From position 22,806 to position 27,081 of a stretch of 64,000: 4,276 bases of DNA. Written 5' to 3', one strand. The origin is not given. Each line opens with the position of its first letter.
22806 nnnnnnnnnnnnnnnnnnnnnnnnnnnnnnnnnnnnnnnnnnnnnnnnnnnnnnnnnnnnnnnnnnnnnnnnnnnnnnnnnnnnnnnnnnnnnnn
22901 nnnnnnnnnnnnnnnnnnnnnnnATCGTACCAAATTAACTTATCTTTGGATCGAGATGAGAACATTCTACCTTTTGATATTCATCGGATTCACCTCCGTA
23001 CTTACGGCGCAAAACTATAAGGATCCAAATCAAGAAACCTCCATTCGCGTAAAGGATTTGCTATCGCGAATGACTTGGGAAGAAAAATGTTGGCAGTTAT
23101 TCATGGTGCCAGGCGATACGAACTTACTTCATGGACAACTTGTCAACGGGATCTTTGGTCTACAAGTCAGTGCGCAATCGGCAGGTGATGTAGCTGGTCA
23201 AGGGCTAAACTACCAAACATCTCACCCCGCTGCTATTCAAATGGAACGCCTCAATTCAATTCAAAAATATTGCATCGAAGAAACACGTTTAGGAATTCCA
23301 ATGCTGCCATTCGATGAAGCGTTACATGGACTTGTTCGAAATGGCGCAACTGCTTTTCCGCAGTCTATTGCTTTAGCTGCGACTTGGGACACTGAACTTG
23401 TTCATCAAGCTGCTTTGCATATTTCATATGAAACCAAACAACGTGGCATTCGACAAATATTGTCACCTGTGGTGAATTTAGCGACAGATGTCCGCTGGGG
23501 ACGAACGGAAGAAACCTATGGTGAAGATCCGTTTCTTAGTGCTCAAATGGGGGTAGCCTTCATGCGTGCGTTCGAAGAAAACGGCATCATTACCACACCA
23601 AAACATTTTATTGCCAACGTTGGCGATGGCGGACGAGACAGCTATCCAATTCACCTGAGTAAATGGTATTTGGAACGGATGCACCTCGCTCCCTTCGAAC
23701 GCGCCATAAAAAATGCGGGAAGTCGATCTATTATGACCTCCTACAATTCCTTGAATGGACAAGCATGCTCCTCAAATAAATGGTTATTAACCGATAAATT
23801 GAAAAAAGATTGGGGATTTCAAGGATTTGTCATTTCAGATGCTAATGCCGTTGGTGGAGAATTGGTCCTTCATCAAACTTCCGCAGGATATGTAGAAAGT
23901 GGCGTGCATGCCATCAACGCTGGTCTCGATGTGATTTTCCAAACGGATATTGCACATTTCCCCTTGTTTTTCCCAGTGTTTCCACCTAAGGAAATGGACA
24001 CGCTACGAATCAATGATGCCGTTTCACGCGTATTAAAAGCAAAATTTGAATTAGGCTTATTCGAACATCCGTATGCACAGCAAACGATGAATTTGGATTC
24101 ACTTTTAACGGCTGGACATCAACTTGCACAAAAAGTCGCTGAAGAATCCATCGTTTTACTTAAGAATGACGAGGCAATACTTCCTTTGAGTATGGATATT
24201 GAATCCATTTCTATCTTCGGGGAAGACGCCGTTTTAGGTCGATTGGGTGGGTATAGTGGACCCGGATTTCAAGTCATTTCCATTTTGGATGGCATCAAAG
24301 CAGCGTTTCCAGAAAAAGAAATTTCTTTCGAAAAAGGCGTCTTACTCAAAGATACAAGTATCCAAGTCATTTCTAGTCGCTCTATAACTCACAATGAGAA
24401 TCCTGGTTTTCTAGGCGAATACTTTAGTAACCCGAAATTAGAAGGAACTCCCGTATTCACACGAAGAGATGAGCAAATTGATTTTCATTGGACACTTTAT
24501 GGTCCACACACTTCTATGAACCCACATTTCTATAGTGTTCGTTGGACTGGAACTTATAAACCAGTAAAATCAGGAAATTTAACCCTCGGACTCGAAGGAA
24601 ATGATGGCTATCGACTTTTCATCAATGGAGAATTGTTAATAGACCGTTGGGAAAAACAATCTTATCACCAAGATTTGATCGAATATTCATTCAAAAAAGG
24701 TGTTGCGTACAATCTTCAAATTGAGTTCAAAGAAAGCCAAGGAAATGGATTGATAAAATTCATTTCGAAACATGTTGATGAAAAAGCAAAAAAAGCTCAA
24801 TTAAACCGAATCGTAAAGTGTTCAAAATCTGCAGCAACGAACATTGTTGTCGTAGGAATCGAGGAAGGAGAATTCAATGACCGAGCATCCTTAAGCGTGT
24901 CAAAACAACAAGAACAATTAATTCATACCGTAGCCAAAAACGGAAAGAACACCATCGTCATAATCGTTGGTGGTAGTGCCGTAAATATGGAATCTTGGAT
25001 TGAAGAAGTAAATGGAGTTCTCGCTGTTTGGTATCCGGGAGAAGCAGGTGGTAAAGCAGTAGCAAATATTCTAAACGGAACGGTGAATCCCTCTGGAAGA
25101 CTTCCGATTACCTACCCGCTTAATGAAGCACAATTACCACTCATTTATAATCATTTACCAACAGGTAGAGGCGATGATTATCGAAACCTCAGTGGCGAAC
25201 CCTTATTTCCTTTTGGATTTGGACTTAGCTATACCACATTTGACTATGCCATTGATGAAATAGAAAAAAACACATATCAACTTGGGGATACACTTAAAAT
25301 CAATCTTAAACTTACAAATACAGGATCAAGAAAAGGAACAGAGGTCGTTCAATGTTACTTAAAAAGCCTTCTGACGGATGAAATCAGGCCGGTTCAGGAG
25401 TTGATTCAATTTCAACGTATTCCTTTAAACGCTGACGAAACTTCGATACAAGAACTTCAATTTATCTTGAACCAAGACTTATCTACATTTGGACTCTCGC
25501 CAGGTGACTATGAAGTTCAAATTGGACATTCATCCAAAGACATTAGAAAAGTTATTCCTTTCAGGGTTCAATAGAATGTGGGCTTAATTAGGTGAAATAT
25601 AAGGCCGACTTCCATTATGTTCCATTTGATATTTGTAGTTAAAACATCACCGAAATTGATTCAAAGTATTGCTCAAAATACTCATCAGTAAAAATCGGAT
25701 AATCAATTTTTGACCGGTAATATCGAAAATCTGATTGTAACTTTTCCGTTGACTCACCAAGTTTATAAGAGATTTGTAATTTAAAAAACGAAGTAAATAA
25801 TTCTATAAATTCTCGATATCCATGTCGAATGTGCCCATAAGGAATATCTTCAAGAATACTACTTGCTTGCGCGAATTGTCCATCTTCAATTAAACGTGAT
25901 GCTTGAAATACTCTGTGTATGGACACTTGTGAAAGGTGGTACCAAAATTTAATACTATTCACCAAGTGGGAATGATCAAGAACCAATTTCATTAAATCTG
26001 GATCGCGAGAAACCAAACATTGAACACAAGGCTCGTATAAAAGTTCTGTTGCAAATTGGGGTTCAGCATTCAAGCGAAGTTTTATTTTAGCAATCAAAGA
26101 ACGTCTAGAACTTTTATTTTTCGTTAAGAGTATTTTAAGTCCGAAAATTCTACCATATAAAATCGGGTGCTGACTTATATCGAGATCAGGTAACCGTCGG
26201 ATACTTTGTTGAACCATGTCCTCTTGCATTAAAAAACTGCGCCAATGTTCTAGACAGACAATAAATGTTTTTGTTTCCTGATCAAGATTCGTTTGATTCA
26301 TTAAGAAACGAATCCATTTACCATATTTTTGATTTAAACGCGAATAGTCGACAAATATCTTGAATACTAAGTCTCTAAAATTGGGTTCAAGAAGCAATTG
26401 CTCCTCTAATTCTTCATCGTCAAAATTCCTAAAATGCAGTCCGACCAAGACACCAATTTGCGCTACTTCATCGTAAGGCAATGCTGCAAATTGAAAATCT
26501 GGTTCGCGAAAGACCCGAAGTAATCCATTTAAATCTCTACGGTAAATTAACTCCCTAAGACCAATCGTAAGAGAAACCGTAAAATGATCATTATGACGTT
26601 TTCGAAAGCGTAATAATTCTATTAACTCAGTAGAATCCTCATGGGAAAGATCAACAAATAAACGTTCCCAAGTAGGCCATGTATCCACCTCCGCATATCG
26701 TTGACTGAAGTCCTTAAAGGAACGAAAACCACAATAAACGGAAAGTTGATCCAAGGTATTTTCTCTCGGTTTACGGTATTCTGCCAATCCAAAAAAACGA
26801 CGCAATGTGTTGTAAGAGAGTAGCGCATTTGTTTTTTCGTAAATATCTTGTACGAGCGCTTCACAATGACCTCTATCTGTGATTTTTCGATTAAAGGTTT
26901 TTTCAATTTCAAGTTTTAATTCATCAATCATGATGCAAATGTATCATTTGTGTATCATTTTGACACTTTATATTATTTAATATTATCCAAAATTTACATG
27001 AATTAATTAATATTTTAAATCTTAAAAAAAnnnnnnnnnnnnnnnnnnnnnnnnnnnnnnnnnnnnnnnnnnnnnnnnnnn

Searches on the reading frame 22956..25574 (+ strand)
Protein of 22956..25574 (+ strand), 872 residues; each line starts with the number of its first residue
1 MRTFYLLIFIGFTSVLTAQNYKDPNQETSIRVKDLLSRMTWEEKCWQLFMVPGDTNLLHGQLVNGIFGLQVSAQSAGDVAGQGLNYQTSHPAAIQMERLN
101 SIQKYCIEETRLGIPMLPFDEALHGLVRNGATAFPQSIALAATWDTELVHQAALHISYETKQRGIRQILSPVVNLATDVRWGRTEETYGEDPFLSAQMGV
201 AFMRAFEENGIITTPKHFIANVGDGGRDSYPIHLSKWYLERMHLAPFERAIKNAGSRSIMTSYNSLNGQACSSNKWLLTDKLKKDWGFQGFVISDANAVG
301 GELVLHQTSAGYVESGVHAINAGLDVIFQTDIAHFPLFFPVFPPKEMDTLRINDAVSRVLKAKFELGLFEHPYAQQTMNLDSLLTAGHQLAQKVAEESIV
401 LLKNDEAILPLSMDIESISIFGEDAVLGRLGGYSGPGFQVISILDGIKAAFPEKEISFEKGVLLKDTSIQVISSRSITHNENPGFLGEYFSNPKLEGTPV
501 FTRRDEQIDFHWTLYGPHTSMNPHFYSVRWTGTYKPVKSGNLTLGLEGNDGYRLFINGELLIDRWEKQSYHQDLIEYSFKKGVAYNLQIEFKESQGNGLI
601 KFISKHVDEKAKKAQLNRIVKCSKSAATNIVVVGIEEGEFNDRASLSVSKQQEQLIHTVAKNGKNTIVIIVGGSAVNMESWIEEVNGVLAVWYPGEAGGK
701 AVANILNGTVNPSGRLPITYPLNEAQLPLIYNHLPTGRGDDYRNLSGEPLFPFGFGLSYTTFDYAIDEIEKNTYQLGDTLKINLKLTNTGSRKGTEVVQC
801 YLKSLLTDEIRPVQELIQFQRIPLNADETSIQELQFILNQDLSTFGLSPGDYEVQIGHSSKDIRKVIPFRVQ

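Call 68: search_protein_families(library=pfam, proteins=[window:22956-25574:+], max_evalue=0.001)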
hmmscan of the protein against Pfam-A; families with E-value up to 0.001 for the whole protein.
window:22956-25574:+ (872 aa): 4 families
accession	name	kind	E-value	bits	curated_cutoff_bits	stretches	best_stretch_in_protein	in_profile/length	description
PF00933.27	Glyco_hydro_3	-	4.1e-57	194.4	27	1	90-331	39-283/316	Glycosyl hydrolase family 3 N terminal domain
PF01915.27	Glyco_hydro_3_C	-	8e-50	170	31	1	399-759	1-200/200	Glycosyl hydrolase family 3 C-terminal domain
PF07691.17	PA14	-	6.2e-22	78.4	24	1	482-610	2-137/147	PA14 domain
PF14310.12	Fn3-like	-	1.1e-06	29.1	25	1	796-860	1-71/71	Fibronectin type III-like domain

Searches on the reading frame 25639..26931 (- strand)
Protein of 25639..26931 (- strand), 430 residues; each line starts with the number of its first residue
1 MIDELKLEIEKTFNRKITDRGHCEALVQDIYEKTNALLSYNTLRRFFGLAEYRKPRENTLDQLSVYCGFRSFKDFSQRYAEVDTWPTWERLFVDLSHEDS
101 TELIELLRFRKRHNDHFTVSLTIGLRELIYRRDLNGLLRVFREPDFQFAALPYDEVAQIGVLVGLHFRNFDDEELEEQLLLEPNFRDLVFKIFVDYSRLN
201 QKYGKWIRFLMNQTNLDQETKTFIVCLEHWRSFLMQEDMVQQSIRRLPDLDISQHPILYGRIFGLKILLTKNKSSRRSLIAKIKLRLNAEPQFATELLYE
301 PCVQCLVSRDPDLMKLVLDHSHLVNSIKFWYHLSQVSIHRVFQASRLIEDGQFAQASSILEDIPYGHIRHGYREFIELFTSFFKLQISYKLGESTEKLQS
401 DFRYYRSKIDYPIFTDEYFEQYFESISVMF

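Call 3: search_protein_families(library=pfam, proteins=[window:25639-26931:-], max_evalue=1)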
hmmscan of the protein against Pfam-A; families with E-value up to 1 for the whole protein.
window:25639-26931:- (430 aa): 0 families

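Call 4: search_protein_families(library=ncbifam, proteins=[window:25639-26931:-], max_evalue=1)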
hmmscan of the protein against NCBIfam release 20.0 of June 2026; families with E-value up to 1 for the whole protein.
window:25639-26931:- (430 aa): 1 family
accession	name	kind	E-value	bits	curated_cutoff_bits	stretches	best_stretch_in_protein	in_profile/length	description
TIGR01221.1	rmlC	equivalog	0.039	13.8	155.75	1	157-216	51-105/176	dTDP-4-dehydrorhamnose 3,5-epimerase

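Call 5: search_protein_families(library=padloc, proteins=[window:25639-26931:-], max_evalue=1)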
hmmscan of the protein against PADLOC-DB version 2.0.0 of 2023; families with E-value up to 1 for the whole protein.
window:25639-26931:- (430 aa): 0 families

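Call 54: search_solved_structures(query=A3, max_evalue=5)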
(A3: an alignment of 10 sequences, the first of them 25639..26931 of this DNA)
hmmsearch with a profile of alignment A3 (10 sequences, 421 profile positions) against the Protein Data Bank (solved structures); distinct sequences matched with E-value up to 5: 1.
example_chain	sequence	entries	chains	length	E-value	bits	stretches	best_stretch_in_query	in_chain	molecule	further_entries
1i74_A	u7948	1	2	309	0.3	13.2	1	316-399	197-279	PROBABLE MANGANESE-DEPENDENT INORGANIC PYROPHOSPHATASE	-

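Call 55: search_protein_families(library=pfam, alignment_id=A3, max_evalue=1)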
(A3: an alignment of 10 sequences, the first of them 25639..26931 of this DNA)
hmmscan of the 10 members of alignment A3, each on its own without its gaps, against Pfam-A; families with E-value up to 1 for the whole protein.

A. member 1, window:25639-26931:- (430 aa): 0 families

B. families by the number of members that match (of 10 scanned): 4 families
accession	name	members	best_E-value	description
PF10397.14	ADSL_C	1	0.011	Adenylosuccinate lyase C-terminus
PF23553.1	NELF-A_N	1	0.07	NELF-A N-terminal domain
PF11300.13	DUF3102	1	0.081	Protein of unknown function (DUF3102)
PF23195.1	UBQLN1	1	0.1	Ubiquilin-1-like domain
